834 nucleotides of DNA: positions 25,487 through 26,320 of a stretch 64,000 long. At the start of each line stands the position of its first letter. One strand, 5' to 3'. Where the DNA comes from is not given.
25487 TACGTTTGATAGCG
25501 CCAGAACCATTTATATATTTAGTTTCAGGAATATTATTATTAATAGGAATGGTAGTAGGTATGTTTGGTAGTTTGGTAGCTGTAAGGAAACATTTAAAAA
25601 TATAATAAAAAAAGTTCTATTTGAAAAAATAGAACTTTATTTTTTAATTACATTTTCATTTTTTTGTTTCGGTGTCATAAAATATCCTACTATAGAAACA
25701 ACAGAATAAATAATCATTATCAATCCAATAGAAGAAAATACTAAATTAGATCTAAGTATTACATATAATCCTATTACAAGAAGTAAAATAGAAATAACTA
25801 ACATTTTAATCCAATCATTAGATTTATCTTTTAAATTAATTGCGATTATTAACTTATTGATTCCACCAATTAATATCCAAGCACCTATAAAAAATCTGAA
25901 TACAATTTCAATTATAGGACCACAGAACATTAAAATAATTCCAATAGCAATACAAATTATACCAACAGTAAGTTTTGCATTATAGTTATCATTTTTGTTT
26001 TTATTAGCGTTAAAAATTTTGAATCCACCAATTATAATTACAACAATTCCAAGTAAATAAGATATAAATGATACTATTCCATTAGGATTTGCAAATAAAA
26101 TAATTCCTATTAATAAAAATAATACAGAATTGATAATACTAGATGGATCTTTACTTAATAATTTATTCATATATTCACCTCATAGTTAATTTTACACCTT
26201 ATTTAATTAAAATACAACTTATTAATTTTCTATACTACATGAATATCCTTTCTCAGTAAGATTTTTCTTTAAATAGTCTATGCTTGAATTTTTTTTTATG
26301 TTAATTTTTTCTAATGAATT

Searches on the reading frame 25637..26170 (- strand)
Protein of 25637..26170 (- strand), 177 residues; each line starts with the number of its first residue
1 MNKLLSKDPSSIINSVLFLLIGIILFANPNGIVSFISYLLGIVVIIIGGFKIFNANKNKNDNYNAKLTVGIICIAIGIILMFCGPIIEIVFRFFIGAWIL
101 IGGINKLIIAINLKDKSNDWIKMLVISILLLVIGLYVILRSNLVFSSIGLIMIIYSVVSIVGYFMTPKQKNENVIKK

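Call 19: search_protein_families(library=pfam, proteins=[window:25637-26170:-], max_evalue=0.0001)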
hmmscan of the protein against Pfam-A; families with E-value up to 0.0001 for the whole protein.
window:25637-26170:- (177 aa): 1 family
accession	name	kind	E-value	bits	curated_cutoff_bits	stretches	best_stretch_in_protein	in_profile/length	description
PF03729.18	DUF308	-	8.5e-19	68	25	2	14-82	2-73/73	Short repeat of unknown function (DUF308)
